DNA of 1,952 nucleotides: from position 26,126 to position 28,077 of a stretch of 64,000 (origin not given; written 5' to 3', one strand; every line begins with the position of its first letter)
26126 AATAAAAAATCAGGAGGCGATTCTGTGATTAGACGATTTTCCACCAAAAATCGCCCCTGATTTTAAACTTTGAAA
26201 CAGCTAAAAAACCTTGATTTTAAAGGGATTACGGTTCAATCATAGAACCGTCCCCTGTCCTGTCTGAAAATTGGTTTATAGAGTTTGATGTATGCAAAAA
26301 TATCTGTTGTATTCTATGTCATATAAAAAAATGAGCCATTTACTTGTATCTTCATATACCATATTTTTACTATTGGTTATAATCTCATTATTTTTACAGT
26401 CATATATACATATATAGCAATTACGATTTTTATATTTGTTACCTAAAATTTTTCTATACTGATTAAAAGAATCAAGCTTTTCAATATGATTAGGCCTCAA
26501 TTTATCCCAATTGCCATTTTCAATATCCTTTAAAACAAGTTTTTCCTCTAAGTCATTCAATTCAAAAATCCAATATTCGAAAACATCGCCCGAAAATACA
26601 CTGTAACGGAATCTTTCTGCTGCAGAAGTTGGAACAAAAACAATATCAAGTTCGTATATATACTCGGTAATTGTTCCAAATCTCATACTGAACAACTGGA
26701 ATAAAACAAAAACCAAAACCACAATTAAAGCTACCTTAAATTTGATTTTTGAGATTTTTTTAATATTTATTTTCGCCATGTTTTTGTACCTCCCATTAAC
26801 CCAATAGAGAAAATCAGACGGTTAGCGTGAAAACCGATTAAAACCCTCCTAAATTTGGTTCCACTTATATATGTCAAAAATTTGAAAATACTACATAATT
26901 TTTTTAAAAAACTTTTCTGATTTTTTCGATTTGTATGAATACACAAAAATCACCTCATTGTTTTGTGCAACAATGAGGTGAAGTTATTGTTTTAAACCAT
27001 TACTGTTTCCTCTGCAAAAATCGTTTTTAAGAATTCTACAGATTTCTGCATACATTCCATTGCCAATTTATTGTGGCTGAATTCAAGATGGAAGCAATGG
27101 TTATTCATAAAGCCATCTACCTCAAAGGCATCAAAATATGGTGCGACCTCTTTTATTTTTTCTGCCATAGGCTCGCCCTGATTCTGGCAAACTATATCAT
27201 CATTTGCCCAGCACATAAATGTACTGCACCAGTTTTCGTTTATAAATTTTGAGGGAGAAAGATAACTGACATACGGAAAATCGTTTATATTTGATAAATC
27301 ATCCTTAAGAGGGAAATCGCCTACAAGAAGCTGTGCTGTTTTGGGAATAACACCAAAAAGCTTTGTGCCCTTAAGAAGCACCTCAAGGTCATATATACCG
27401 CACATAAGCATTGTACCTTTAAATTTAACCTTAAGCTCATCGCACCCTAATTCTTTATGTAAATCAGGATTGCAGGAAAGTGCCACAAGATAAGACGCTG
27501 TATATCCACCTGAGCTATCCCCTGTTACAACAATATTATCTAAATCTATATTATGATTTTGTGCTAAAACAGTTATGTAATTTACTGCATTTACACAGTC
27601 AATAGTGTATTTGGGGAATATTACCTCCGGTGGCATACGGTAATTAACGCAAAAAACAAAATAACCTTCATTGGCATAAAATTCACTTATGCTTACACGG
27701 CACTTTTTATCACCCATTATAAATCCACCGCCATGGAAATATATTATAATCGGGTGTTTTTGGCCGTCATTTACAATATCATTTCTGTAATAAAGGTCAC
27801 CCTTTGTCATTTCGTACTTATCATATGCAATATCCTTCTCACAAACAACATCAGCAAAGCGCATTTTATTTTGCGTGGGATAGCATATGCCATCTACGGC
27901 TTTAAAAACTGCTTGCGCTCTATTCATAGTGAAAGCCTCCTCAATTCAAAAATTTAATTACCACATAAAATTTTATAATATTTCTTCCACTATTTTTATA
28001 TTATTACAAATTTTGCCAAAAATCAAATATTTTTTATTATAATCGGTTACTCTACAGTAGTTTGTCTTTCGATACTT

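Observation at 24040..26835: Cassette-like array: four orphan ORFs on one strand, each separated by a conserved 121-122 bp structured repeat and bracketed by a perfect 19-bp inverted repeat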

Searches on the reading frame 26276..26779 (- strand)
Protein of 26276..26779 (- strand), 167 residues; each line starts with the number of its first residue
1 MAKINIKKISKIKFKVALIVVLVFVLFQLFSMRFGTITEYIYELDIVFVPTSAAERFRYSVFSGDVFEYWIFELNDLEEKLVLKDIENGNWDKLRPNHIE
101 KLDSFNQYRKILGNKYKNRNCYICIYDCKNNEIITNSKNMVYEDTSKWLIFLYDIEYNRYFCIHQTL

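Call 8: search_protein_families(library=pfam, proteins=[window:26276-26779:-], max_evalue=1)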
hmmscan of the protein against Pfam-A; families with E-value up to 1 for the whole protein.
window:26276-26779:- (167 aa): 1 family
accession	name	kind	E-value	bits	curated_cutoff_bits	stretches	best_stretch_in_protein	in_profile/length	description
PF19008.5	DUF5737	-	0.0062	17.2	27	0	49-76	33-60/99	Family of unknown function (DUF5737)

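Call 34: find_encoding_contigs(protein=window:26276-26779:-, flank=10000, max_places=10)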
Protein window:26276-26779:- (167 aa): no gene with exactly this product is on record in the collection.

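Call 59: search_protein_representatives(protein=window:26276-26779:-)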
Query: 167 residues. Proteins with E-value up to 0.001 (for the whole library): 49; up to 1e-10: 29; up to 1e-30: 3. The best 49 are listed.
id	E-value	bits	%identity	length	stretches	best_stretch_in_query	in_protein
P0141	1.3e-106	370.0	100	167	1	1-167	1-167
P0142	3.4e-36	141.0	45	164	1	15-167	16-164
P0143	1.2e-35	139.2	42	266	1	6-167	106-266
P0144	8.4e-30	120.2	41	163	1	4-166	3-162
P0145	4.3e-29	117.9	38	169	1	3-165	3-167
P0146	4.8e-29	117.7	40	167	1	14-165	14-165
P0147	9.8e-27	110.2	47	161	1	65-167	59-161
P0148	1.5e-21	93.3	36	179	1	20-167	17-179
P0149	4.0e-21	92.0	37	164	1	7-166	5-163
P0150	8.1e-19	84.5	35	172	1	14-166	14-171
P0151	1.2e-18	83.9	32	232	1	1-166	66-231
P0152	1.3e-17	80.6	31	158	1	9-167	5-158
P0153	1.9e-17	80.0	34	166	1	3-167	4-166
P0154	4.5e-16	75.5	32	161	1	14-167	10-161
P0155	5.0e-16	75.4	30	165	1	11-165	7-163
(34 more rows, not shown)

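Call 80: predict_structure(alignment_id=A4)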
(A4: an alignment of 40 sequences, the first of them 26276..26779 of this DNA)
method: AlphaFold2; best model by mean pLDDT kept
length: 167 residues; sequences in the alignment: 40
mean_pLDDT: 93.9   pTM: 0.83
mean pLDDT of the five models: 93.9, 93.9, 93.4, 92.4, 91.9
residues with pLDDT >= 90: 135; 70-90: 30; 50-70: 2; < 50: 0
segments of 3 or more residues with pLDDT < 50: none
pLDDT, mean of each block of 10 residues (from residue 1): 77 95 94 90 97 94 91 98 98 97 91 88 98 98 97 97 96
secondary structure, 60 per line:
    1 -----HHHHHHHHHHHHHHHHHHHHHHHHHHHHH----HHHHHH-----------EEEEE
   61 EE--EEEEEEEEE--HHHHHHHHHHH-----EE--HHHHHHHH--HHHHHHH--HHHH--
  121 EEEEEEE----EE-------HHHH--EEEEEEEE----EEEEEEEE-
elements in order: H6-34 H39-44 E56-62 E65-73 H76-86 H96-103 H106-112 H115-118 E121-127 H141-144 E147-154 E159-166

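Call 83: fold_search(model_id=the predicted structure, library=pdb)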
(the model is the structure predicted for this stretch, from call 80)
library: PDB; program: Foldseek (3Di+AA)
matches with E <= 10: 466; with E <= 0.001: 0
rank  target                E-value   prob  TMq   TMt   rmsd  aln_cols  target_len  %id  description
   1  3nr5                  2.1e-01  0.25  0.26  0.27  10.4       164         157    8  Crystal structure of human Maf1 (released 2010-10-13)
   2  6z4e                  3.5e-01  0.11  0.22  0.19  13.8       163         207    9  The structure of the C-terminal domain of RssB from E. coli (released 2020-07-29)
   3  5u4z_A                3.7e-01  0.21  0.28  0.27   8.5       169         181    7  Crystal structure of citrus MAF1 in space group P 31 2 1 (released 2017-07-19)
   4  5yfg_MODEL_1_A        4.1e-01  0.15  0.22  0.20   9.4       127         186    6  SOLUTION STRUCTURE OF HUMAN MOG1 (released 2017-11-01)
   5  6i3y_F                4.1e-01  0.06  0.17  0.16  16.5       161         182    7  Crystal structure of the human mitochondrial PRELID1K58V-TRIAP1 complex with PS (released 2019-03-20)
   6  5u4z_B                4.4e-01  0.20  0.27  0.26  11.2       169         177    7  Crystal structure of citrus MAF1 in space group P 31 2 1 (released 2017-07-19)
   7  5u50_A                4.9e-01  0.16  0.26  0.25  10.9       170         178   10  Crystal structure of citrus MAF1 in space group C 2 2 21 (released 2017-07-19)
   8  4i8o_A                4.9e-01  0.04  0.13  0.07  17.4       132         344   11  Crystal structure of the toxin RnlA from Escherichia coli (released 2013-10-23)
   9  5u50_B                5.5e-01  0.25  0.31  0.30   8.9       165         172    7  Crystal structure of citrus MAF1 in space group C 2 2 21 (released 2017-07-19)
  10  8t85                  6.6e-01  0.07  0.19  0.11  12.9       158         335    9  Structure of RssB bound to beryllofluoride (released 2024-01-17)
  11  1ln1                  7.4e-01  0.06  0.17  0.15  15.7       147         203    6  Crystal Structure of Human Phosphatidylcholine Transfer Protein in Complex with Dilinoleoylphosphatidylcholine (released 2002-06-26)
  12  9hcj_Q0               7.4e-01  0.01  0.10  0.07  16.0       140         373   14  D. discoideum nuclear pore complex (released 2024-12-25)
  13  6y2s_A                7.8e-01  0.06  0.17  0.09  18.3       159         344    9  Escherichia coli R318A RnlA endoribonuclease (single alanine mutant of RnlA) (released 2021-03-31)
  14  2be1_A                8.8e-01  0.05  0.16  0.10  14.8       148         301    9  Structure of the compact lumenal domain of yeast Ire1 (released 2005-12-13)
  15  2xlq                  8.8e-01  0.04  0.15  0.10  13.8       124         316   10  Structural and Mechanistic Analysis of the Magnesium-Independent Aromatic Prenyltransferase CloQ from the Clorobiocin Bi (released 2010-10-27)
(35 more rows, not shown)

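Call 98: search_protein_families(library=ncbifam, proteins=[window:26276-26779:-], max_evalue=0.01)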
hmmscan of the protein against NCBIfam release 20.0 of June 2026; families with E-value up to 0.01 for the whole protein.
window:26276-26779:- (167 aa): 0 families

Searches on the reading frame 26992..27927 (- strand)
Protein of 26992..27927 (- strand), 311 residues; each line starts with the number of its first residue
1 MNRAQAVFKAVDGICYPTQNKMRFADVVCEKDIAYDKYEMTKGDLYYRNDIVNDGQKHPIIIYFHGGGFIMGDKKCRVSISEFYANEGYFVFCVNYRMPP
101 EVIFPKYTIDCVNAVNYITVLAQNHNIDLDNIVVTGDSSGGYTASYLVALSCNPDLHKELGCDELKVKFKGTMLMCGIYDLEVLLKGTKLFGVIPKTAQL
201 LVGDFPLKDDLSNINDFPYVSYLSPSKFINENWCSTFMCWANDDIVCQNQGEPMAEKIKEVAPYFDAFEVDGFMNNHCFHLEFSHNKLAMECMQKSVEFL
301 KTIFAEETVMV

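Call 8: search_protein_families(library=pfam, proteins=[window:26992-27927:-], max_evalue=1)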
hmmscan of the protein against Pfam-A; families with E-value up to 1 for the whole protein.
window:26992-27927:- (311 aa): 6 families
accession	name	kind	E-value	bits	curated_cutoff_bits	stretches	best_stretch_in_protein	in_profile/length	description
PF20434.5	BD-FAE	-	1.4e-24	87.3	26.8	1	54-257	9-214/215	BD-FAE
PF07859.19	Abhydrolase_3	-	7.6e-18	65.5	25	1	61-260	1-191/210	alpha/beta hydrolase fold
PF00135.34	COesterase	-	9e-06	25.3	27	1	54-153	99-206/515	Carboxylesterase family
PF10340.15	Say1_Mug180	-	3.7e-05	23.2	21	1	34-143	96-208/374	Steryl acetyl hydrolase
PF00326.27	Peptidase_S9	-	0.0027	17.7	22.6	1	110-149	47-83/213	Prolyl oligopeptidase family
PF05448.18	AXE1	-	0.18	10.9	21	0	113-151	159-197/321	Acetyl xylan esterase (AXE1)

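Call 16: find_encoding_contigs(protein=window:26992-27927:-, flank=10000, max_places=10)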
Protein window:26992-27927:- (311 aa): 2 contigs read that carry it; 2 places shown.
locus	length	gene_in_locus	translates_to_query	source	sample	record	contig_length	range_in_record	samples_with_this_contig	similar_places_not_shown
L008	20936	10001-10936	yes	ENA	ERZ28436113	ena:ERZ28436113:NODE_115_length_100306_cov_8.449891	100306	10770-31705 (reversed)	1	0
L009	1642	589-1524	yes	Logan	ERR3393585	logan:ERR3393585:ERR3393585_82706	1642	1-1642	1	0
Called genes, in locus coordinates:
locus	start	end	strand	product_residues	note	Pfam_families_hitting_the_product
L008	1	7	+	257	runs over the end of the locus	PF00497:SBP_bac_3, PF12974:Phosphonate-bd (weak)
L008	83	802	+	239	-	PF00528:BPD_transp_1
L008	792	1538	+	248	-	PF09818:ABC_ATPase (faint), PF00005:ABC_tran, PF02463:SMC_N, PF13304:AAA_21 (faint)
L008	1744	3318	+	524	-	PF13347:MFS_2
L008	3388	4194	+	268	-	-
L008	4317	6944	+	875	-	PF06347:SH3_4 (faint), PF00041:fn3 (faint), PF08239:SH3_3, PF01471:PG_binding_1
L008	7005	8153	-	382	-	PF01979:Amidohydro_1, PF07969:Amidohydro_3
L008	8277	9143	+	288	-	PF03419:Peptidase_U4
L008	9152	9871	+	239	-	PF04542:Sigma70_r2, PF04545:Sigma70_r4, PF01381:HTH_3 (weak)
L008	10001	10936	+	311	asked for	PF00135:COesterase (faint), PF20434:BD-FAE, PF07859:Abhydrolase_3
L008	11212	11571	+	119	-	-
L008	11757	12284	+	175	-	-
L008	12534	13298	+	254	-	-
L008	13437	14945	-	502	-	PF00478:IMPDH, PF03060:NMO (faint), PF00571:CBS (faint)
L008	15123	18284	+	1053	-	PF22907:Ams1-like_1st (faint), PF01074:Glyco_hydro_38N, PF03065:Glyco_hydro_57 (weak), PF09261:Alpha-mann_mid, PF07748:Glyco_hydro_38C, PF17677:Glyco_hydro38C2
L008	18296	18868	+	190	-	PF12917:YfbR-like, PF13023:HD_3, PF01966:HD (weak)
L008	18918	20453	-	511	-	-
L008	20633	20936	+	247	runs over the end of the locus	PF01209:Ubie_methyltran (faint), PF13489:Methyltransf_23 (weak), PF13847:Methyltransf_31 (weak), PF08241:Methyltransf_11, PF08242:Methyltransf_12 (weak), PF13649:Methyltransf_25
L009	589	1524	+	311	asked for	PF00135:COesterase (faint), PF20434:BD-FAE, PF07859:Abhydrolase_3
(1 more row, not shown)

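Call 45: find_homologous_proteins(query=window:26992-27927:-, max_evalue=1e-80)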
Query window:26992-27927:- (311 aa): 231 proteins with E <= 1e-80 among 658 candidates; the best 120 are listed.
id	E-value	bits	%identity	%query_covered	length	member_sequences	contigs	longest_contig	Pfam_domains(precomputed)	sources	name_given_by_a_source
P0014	6.3e-215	730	100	100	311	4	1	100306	PF00135.35,PF07859.20,PF20434.6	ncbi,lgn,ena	-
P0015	1.1e-189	647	86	100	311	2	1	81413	PF00135.35,PF07859.20,PF20434.6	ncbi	-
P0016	9.8e-183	625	83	100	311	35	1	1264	PF07859.20,PF20434.6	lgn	-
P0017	6.1e-179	612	82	100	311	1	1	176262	PF07859.20,PF20434.6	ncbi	-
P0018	2.9e-176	603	80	100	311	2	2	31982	PF07859.20,PF20434.6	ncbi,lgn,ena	-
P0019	2.0e-173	594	79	100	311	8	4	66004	PF07859.20,PF20434.6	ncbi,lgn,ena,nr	ncbi:MAG: alpha/beta hydrolase [Clostridia bacterium]|nr:alpha/beta hydrolase [Clostridia bacterium]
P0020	2.1e-173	594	78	100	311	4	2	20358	PF07859.20,PF20434.6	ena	-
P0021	3.1e-173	593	77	99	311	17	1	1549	PF07859.20,PF20434.6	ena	-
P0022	1.3e-169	581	77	100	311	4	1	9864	PF07859.20,PF20434.6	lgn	-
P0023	2.7e-166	571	75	100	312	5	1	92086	PF07859.20,PF20434.6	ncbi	-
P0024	4.6e-161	553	73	99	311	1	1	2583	PF07859.20,PF20434.6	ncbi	-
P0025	2.6e-159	548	73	100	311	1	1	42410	PF07859.20,PF20434.6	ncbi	-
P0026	1.7e-158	545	70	100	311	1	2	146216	PF07859.20,PF20434.6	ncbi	-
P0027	6.0e-157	540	73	95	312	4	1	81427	PF07859.20,PF20434.6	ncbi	-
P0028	1.9e-154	532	71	100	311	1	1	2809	PF07859.20,PF20434.6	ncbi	-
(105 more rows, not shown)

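Call 46: find_encoding_contigs(protein=P0015, flank=7000, max_places=2)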
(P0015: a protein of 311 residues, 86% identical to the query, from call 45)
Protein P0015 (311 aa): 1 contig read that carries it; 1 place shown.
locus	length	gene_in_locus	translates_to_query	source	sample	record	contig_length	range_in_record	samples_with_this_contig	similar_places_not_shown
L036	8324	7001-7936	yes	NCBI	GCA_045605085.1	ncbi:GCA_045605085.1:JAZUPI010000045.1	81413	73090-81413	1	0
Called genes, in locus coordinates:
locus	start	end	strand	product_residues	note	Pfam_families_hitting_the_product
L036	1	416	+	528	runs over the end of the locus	PF13347:MFS_2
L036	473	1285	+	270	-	-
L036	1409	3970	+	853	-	PF00041:fn3 (weak), PF08239:SH3_3, PF01471:PG_binding_1, PF09374:PG_binding_3 (faint)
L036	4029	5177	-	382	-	PF01979:Amidohydro_1, PF07969:Amidohydro_3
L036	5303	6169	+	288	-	PF03419:Peptidase_U4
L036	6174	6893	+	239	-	PF04542:Sigma70_r2, PF04545:Sigma70_r4, PF01381:HTH_3 (weak)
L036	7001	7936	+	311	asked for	PF00135:COesterase (faint), PF20434:BD-FAE, PF07859:Abhydrolase_3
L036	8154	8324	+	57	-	?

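Call 47: find_encoding_contigs(protein=P0017, flank=7000, max_places=2)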
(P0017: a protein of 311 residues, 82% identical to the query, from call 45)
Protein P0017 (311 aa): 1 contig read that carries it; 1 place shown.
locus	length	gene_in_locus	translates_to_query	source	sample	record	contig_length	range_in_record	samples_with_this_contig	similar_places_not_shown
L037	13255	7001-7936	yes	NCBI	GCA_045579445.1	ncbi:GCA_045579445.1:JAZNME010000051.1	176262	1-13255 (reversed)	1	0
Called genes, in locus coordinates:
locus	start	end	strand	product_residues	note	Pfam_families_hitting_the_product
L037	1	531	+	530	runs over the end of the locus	PF13347:MFS_2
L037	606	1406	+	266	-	-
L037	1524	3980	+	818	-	PF08239:SH3_3, PF01471:PG_binding_1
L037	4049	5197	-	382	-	PF01979:Amidohydro_1, PF07969:Amidohydro_3 (weak)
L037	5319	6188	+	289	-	PF03419:Peptidase_U4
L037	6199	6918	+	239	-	PF04542:Sigma70_r2, PF04545:Sigma70_r4, PF01381:HTH_3 (weak)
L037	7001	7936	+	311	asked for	PF20434:BD-FAE, PF07859:Abhydrolase_3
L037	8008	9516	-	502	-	PF00478:IMPDH, PF03060:NMO (faint), PF00571:CBS (faint)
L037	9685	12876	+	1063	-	PF22907:Ams1-like_1st (weak), PF03065:Glyco_hydro_57 (weak), PF01074:Glyco_hydro_38N, PF09261:Alpha-mann_mid, PF07748:Glyco_hydro_38C, PF17677:Glyco_hydro38C2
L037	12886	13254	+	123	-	?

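Call 48: find_encoding_contigs(protein=P0019, flank=7000, max_places=4)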
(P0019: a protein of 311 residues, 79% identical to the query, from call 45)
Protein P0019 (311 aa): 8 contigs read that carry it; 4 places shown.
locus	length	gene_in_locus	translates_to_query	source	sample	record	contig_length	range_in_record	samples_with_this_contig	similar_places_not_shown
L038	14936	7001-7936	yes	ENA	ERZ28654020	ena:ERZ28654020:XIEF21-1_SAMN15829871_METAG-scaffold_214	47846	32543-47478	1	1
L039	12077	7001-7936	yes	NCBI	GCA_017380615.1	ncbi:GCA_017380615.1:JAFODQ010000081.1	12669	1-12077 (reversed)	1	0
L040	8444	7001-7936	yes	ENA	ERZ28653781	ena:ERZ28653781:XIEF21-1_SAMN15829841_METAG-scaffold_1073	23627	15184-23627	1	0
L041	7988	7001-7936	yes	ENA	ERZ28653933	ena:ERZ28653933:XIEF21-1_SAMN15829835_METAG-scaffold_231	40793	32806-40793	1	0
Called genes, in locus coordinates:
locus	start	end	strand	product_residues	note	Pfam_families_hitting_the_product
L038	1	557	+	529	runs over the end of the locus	PF13347:MFS_2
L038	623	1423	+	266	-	-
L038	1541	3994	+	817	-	PF08239:SH3_3 (weak), PF00041:fn3 (faint), PF08239:SH3_3, PF01471:PG_binding_1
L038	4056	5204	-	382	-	PF01979:Amidohydro_1, PF07969:Amidohydro_3 (weak)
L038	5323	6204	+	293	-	PF03419:Peptidase_U4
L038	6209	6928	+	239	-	PF04542:Sigma70_r2, PF04545:Sigma70_r4, PF01381:HTH_3 (weak)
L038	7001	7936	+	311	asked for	PF20434:BD-FAE, PF07859:Abhydrolase_3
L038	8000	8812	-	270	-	-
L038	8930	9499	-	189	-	PF04542:Sigma70_r2, PF08281:Sigma70_r4_2, PF00196:GerE (weak), PF04545:Sigma70_r4 (weak)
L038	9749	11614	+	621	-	PF21910:GH85_C (faint), PF13306:LRR_5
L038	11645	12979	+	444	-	-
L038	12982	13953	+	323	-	-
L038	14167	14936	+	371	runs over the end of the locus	-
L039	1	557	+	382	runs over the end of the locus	PF13347:MFS_2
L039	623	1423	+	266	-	-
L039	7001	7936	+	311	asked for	PF20434:BD-FAE, PF07859:Abhydrolase_3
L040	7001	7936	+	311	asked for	PF20434:BD-FAE, PF07859:Abhydrolase_3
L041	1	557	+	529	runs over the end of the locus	PF13347:MFS_2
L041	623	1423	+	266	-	-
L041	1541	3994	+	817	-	PF08239:SH3_3 (weak), PF00041:fn3 (faint), PF08239:SH3_3, PF01471:PG_binding_1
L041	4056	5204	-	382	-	PF01979:Amidohydro_1, PF07969:Amidohydro_3 (weak)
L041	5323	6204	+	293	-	PF03419:Peptidase_U4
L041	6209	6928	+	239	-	PF04542:Sigma70_r2, PF04545:Sigma70_r4, PF01381:HTH_3 (weak)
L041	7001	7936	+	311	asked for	PF20434:BD-FAE, PF07859:Abhydrolase_3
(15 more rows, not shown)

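Call 97: search_protein_families(library=pfam, proteins=[L042:2-769:+, L042:2034-2723:+, L008:11212-11571:+, L008:11757-12284:+], max_evalue=0.01)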
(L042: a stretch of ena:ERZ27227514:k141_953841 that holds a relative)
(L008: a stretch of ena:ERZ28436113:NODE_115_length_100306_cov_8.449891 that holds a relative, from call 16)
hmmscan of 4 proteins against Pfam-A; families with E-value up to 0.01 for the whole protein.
L042:2-769:+ (256 aa): 0 families

L042:2034-2723:+ (229 aa): 0 families

L008:11212-11571:+ (119 aa): 1 family
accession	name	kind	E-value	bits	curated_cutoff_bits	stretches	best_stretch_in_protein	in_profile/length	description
PF07695.17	7TMR-DISM_7TM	-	0.0061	16.9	29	1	10-91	105-184/205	7TM diverse intracellular signalling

L008:11757-12284:+ (175 aa): 0 families

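Call 98: search_protein_families(library=ncbifam, proteins=[L042:2-769:+], max_evalue=0.01)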
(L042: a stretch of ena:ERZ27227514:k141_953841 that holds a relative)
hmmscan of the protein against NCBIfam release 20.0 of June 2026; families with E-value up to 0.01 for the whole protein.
L042:2-769:+ (256 aa): 2 families
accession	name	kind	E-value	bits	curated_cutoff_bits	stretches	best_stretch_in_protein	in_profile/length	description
TIGR03696.1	Rhs_assc_core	domain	2.8e-17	63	32.5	1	18-113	1-75/76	RHS repeat-associated core domain-containing protein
NF041261.1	RHS_core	equivalog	8.3e-05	20.6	2000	1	48-113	1202-1260/1261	RHS element core protein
